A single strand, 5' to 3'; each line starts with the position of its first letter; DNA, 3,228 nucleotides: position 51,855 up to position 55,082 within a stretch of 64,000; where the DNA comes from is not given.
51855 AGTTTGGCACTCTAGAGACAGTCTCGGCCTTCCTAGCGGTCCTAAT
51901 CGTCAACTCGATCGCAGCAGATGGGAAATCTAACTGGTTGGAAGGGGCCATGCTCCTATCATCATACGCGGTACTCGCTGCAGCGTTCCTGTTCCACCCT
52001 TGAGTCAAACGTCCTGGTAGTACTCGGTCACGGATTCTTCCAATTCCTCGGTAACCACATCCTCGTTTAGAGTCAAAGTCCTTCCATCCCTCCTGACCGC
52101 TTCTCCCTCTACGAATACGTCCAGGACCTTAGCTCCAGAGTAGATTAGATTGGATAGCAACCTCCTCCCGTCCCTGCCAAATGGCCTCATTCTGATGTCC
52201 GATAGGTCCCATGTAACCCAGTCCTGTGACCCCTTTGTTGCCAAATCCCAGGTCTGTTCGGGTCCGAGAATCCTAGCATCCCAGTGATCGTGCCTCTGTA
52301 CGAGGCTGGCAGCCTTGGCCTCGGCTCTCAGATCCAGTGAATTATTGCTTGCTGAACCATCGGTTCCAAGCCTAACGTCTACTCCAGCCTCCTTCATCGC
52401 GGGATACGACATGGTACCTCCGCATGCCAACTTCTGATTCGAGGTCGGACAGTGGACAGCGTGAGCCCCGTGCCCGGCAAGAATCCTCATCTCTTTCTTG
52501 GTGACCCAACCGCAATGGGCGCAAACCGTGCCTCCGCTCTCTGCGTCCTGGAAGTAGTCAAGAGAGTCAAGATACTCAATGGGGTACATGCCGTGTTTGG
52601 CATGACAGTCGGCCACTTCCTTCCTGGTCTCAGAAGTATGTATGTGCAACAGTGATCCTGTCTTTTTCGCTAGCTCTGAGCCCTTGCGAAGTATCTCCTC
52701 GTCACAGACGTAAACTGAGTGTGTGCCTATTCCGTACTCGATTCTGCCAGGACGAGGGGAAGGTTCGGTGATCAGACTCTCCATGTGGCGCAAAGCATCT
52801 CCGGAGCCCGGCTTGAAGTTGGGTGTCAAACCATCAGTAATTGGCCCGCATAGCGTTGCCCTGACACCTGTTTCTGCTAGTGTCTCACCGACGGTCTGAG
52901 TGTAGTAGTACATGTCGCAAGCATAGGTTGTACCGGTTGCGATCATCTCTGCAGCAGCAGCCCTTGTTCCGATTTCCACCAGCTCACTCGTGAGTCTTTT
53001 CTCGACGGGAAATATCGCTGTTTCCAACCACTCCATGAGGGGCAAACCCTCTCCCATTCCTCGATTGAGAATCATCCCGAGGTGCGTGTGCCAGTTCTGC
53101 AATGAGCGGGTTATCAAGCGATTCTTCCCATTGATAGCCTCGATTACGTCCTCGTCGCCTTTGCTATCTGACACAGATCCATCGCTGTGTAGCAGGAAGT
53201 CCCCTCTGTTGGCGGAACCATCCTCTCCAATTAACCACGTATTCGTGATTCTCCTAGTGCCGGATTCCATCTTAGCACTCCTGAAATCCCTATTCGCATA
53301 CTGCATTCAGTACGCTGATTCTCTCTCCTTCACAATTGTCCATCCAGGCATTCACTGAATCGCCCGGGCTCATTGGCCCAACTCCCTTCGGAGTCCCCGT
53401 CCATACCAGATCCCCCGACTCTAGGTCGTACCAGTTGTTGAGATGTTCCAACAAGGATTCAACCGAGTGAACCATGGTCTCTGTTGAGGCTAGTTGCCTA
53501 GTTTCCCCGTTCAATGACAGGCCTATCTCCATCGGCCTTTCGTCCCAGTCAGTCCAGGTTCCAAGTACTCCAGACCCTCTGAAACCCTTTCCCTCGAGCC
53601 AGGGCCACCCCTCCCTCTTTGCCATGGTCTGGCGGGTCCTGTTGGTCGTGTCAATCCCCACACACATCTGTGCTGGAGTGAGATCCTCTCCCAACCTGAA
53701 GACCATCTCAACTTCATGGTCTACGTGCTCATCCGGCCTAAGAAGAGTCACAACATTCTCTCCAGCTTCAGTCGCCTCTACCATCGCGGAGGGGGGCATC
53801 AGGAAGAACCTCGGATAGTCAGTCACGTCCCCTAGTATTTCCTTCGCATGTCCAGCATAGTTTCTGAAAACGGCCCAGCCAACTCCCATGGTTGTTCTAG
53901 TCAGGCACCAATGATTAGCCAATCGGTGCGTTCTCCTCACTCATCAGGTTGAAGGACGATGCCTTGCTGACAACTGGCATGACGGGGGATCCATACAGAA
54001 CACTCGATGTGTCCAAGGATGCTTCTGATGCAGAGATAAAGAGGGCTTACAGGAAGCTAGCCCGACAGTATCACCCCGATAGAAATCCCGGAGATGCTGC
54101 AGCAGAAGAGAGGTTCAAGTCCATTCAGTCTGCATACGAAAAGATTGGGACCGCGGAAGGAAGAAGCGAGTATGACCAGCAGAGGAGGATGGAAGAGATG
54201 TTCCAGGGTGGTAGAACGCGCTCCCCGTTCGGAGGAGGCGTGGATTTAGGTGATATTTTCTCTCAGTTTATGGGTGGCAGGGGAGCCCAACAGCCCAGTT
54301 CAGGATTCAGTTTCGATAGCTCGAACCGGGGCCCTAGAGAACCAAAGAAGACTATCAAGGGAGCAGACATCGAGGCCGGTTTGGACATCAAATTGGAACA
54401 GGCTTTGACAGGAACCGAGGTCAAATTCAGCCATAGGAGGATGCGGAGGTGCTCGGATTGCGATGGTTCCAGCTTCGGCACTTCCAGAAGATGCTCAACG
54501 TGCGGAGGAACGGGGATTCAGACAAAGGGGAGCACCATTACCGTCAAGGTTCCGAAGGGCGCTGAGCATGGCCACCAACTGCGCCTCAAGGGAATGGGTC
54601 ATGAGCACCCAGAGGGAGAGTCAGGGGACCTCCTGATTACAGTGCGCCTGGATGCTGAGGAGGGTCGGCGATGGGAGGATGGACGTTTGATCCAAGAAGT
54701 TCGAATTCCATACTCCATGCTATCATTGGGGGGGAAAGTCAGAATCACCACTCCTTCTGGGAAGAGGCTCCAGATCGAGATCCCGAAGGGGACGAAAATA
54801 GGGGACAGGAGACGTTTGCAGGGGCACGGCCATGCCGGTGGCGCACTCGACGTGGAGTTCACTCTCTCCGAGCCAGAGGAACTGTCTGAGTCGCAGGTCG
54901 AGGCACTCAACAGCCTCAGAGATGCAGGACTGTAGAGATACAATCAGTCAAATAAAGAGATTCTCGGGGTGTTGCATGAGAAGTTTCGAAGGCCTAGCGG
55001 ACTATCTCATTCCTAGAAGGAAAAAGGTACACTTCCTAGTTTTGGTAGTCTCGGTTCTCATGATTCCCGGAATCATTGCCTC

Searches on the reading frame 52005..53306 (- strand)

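Call 12: search_protein_families(library=pfam, proteins=[window:52005-53306:-], max_evalue=0.00001)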
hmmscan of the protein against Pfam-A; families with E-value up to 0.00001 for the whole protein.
window:52005-53306:- (433 aa): 1 family
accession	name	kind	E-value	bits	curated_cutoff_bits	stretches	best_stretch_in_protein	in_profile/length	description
PF01979.26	Amidohydro_1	-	7.3e-38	131.1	25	1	71-357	8-291/345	Amidohydrolase family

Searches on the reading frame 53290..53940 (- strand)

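Call 92: search_protein_families(library=pfam, proteins=[window:53290-53940:-], max_evalue=0.0001)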
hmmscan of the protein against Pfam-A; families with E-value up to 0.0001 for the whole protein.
window:53290-53940:- (216 aa): 1 family
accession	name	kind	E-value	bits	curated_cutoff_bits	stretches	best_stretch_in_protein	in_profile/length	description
PF01557.24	FAA_hydrolase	-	3.8e-29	102.3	23.9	1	22-201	3-204/214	Fumarylacetoacetate (FAA) hydrolase C-terminal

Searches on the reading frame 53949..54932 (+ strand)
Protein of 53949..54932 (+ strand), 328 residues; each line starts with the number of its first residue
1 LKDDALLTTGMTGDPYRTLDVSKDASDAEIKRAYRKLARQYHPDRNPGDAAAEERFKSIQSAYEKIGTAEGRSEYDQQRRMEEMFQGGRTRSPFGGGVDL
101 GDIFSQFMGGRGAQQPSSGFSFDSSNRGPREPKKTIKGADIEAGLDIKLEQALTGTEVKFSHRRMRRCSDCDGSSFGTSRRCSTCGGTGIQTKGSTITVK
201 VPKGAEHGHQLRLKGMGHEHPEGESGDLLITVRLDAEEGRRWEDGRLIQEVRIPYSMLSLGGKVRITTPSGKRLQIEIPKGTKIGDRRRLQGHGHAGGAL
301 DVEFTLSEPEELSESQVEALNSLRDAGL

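Call 92: search_protein_families(library=pfam, proteins=[window:53949-54932:+], max_evalue=0.0001)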
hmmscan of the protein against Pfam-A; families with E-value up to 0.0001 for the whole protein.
window:53949-54932:+ (328 aa): 2 families
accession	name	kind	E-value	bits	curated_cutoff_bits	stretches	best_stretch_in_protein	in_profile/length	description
PF01556.23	DnaJ_C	-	1.9e-25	90.1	26.6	1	141-295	1-132/152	DnaJ C terminal domain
PF00226.36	DnaJ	-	4.6e-23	81.5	27.8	1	14-76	1-63/63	DnaJ domain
